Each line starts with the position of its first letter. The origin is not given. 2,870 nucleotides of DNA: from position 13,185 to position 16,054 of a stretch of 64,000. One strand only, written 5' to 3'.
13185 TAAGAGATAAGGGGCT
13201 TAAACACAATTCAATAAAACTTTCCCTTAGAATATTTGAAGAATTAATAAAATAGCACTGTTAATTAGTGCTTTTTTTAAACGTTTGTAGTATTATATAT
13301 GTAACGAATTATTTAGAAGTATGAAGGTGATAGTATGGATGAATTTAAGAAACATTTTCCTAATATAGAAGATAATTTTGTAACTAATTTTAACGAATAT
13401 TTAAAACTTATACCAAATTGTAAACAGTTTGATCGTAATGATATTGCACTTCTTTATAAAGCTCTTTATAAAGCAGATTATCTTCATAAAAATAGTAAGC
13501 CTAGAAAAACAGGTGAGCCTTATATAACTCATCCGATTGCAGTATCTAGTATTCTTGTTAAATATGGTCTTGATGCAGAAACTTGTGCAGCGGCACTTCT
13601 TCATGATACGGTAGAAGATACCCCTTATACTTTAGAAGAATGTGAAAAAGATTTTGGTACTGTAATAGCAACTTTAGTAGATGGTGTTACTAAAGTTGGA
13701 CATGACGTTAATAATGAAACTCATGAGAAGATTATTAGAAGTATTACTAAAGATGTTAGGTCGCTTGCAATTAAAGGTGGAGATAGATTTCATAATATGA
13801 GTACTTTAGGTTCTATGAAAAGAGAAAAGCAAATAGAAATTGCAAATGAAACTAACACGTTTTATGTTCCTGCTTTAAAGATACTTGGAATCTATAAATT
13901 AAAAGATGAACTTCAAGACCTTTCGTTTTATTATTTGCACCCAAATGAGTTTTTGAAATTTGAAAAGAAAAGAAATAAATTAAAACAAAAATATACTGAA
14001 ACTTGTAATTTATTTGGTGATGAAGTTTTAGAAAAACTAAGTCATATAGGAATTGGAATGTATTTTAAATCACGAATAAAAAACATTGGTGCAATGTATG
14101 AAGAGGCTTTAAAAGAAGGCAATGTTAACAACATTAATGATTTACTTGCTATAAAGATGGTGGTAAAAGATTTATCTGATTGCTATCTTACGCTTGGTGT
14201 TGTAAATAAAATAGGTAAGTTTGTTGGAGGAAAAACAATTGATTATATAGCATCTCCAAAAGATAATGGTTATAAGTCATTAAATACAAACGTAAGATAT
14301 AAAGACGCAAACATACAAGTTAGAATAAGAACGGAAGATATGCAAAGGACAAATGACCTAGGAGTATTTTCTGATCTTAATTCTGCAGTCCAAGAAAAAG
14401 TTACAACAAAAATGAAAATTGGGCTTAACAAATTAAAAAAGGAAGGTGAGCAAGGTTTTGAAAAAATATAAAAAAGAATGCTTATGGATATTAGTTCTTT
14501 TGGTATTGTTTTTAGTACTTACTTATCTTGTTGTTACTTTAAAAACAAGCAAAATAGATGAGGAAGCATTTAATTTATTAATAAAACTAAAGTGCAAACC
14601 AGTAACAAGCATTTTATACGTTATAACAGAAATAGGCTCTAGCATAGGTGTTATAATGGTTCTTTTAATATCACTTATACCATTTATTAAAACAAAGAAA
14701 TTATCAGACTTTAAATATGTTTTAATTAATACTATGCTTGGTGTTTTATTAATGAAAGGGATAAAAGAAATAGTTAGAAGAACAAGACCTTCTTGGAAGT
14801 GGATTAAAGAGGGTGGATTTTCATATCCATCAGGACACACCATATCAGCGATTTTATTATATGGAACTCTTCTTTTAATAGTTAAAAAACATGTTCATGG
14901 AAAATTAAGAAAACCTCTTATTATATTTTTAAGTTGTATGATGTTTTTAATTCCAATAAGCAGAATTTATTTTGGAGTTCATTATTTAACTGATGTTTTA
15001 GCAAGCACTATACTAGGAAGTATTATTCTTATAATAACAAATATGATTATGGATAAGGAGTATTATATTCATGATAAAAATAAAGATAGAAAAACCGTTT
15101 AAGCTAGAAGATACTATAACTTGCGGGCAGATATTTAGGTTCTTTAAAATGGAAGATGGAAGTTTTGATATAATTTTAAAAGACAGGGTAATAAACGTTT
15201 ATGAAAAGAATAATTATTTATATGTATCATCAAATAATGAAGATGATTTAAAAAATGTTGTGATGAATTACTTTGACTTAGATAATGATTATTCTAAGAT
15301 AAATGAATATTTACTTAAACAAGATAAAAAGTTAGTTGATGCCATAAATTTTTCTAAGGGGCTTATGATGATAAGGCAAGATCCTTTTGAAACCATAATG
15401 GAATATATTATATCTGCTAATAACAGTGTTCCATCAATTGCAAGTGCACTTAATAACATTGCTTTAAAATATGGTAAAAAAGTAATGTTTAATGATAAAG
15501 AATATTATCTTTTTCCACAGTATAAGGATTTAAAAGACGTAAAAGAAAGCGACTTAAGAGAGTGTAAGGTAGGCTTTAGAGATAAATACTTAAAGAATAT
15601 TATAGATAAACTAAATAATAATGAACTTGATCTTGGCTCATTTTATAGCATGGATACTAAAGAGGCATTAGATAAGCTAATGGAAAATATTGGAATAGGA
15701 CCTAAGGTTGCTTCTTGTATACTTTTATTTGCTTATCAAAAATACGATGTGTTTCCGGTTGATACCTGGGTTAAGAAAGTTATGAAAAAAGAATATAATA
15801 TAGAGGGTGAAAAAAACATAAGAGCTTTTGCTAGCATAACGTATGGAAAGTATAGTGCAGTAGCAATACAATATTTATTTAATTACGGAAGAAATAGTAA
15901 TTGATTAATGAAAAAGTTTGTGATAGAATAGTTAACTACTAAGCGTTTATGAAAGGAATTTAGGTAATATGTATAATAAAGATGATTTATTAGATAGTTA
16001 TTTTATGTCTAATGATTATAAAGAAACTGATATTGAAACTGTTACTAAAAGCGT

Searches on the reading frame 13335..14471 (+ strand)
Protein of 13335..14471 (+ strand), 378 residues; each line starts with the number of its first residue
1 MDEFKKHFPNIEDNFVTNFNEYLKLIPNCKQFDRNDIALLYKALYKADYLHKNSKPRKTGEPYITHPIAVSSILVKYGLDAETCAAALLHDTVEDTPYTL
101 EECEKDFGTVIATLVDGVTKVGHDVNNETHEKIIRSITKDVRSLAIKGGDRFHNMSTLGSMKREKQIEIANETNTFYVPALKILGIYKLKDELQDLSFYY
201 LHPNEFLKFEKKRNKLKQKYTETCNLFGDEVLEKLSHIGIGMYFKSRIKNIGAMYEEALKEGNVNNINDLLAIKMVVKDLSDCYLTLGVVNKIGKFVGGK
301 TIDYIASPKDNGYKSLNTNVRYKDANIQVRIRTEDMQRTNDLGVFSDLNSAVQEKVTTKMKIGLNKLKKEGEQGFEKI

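Call 29: search_protein_families(library=pfam, proteins=[window:13335-14471:+], max_evalue=0.00001)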
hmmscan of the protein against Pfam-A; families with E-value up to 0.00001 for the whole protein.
window:13335-14471:+ (378 aa): 3 families
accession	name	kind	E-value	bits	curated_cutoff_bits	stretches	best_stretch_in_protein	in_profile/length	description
PF13328.12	HD_4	-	1.9e-25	89.8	27.2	1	43-179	1-148/156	HD domain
PF04607.23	RelA_SpoT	-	1.3e-17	64.6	27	1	246-348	1-106/113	Region found in RelA / SpoT proteins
PF01966.28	HD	-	2.6e-06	28.1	22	1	63-136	1-84/116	HD domain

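Call 46: search_solved_structures(query=window:13335-14468:+, max_evalue=0.00001, show_alignments=1)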
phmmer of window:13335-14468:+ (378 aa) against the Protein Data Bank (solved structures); distinct sequences matched with E-value up to 0.00001: 21.
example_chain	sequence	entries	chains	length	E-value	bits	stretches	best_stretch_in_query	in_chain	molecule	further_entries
1vj7_A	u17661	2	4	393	3.8e-59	203.8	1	29-369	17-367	Bifunctional RELA/SPOT | Bifunctional (p)ppGpp synthase/hydrolase RelA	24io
8acu_A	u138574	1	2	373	3.5e-58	200.7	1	35-346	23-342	GTP pyrophosphokinase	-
5xnx_A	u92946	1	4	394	1e-57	199.1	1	32-345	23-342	Bifunctional (p)ppGpp synthase/hydrolase RelA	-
6yxa_A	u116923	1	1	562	1.1e-57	199.1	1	35-346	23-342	GTP pyrophosphokinase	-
7oiw_A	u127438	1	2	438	1.5e-56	195.3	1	40-367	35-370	GTP pyrophosphokinase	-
8fr8_I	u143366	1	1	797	1.4e-55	192.1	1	32-345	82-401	GTP pyrophosphokinase RelA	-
6s2t_A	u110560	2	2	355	5e-46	160.7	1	43-338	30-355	(P)ppGpp synthetase I, SpoT/RelA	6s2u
7ohg_A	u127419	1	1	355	5e-46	160.7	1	43-338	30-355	Guanosine-3',5'-bis(Diphosphate) 3'-pyrophosphohydrolase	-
6s2v_A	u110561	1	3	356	5e-46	160.7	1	43-338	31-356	(P)ppGpp synthetase I, SpoT/RelA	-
9s6k_B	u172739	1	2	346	4e-45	157.7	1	11-344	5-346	GTP pyrophosphokinase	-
7qps_A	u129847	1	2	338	6.1e-42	147.2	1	46-344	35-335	ACT domain protein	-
7qpr_A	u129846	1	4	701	1.4e-41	146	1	47-349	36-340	ACT domain protein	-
5iqr_8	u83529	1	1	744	2.1e-23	86.3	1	73-345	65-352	GTP pyrophosphokinase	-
5kps_A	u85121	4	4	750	2.1e-23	86.3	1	73-345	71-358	GTP pyrophosphokinase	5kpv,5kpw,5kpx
5l3p_z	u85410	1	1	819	2.7e-23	85.9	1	73-345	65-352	GTP pyrophosphokinase,GTP pyrophosphokinase,GTP pyrophosphokinase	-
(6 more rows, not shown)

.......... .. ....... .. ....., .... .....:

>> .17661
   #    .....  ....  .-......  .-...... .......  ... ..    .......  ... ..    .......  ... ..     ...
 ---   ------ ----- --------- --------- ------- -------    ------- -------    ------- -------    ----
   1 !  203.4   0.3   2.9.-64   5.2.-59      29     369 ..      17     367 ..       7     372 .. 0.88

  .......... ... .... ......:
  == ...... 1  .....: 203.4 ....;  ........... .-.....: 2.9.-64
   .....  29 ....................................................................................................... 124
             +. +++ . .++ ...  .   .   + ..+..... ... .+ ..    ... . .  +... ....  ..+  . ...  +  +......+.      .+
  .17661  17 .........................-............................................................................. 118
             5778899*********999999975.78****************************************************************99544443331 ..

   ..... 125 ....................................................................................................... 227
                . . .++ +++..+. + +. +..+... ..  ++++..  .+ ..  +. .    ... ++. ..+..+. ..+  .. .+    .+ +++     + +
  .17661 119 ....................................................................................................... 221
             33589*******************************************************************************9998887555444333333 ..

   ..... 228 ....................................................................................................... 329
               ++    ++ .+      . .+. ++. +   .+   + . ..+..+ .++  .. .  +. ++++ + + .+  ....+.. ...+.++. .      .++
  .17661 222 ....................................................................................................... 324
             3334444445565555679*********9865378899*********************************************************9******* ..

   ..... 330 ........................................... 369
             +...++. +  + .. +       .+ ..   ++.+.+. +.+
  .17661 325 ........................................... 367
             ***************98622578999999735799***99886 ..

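Call 70: find_homologous_proteins(query=window:13335-14468:+, max_evalue=1e-20)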
Query window:13335-14468:+ (378 aa): 5256 proteins with E <= 1e-20 among 8000 candidates; the best 120 are listed.
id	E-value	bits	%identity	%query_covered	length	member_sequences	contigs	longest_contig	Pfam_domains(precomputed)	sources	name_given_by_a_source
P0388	1.2e-245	832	99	100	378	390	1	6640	PF04607.24,PF13328.13,PF01966.29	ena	-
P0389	1.6e-234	796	94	100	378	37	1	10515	PF04607.24,PF13328.13,PF01966.29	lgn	-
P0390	5.0e-224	761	91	98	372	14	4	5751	PF04607.24,PF13328.13,PF01966.29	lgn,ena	-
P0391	8.2e-207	704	87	100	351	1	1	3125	PF04607.24,PF13328.13,PF01966.29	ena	-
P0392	8.3e-200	681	87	95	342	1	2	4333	PF04607.24,PF13328.13,PF01966.29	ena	-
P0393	2.5e-192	657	79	95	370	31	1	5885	PF04607.24,PF13328.13,PF01966.29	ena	-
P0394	1.7e-146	506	64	98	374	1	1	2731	PF04607.24,PF13328.13,PF01966.29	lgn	-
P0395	1.9e-146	506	63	98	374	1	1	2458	PF04607.24,PF13328.13,PF01966.29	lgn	-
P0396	4.7e-146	505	63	98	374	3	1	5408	PF04607.24,PF13328.13,PF01966.29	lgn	-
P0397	4.9e-146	505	64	98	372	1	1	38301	PF04607.24,PF13328.13,PF01966.29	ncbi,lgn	-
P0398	6.6e-146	504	64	98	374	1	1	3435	PF04607.24,PF13328.13,PF01966.29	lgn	-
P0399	1.7e-145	503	63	98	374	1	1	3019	PF04607.24,PF13328.13,PF01966.29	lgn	-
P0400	3.2e-145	502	63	98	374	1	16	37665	PF04607.24,PF13328.13,PF01966.29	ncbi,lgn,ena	ncbi:MAG: HD domain-containing protein [Candidatus Aphodocola sp.]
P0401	3.5e-145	502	63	98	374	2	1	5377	PF04607.24,PF13328.13,PF01966.29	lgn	-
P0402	3.7e-145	502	63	98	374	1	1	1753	PF04607.24,PF13328.13,PF01966.29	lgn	-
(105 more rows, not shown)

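Call 72: search_protein_families(library=padloc, proteins=[window:13335-14471:+], max_evalue=0.001)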
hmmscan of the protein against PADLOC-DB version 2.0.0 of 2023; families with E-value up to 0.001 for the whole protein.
window:13335-14471:+ (378 aa): 1 family
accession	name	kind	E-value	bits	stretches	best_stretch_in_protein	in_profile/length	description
PDLC04999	PDC-S33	-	1.3e-06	26.1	1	214-326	38-153/349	-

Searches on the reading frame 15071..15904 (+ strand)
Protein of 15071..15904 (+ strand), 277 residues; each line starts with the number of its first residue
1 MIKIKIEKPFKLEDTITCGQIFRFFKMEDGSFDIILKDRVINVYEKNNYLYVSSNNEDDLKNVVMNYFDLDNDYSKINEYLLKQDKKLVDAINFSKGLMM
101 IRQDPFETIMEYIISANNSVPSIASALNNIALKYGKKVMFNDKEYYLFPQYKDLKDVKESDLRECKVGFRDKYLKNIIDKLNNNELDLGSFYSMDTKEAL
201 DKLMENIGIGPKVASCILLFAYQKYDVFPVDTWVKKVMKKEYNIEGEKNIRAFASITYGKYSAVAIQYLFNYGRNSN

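Call 29: search_protein_families(library=pfam, proteins=[window:15071-15904:+], max_evalue=0.00001)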
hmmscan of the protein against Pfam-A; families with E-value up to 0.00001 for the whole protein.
window:15071-15904:+ (277 aa): 2 families
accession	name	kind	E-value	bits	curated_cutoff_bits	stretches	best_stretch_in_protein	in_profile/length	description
PF07934.18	OGG_N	-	4.4e-20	72.5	23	1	7-109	7-115/115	8-oxoguanine DNA glycosylase, N-terminal domain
PF00730.31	HhH-GPD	-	8.4e-09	36.2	26.2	1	112-247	3-92/108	HhH-GPD superfamily base excision DNA repair protein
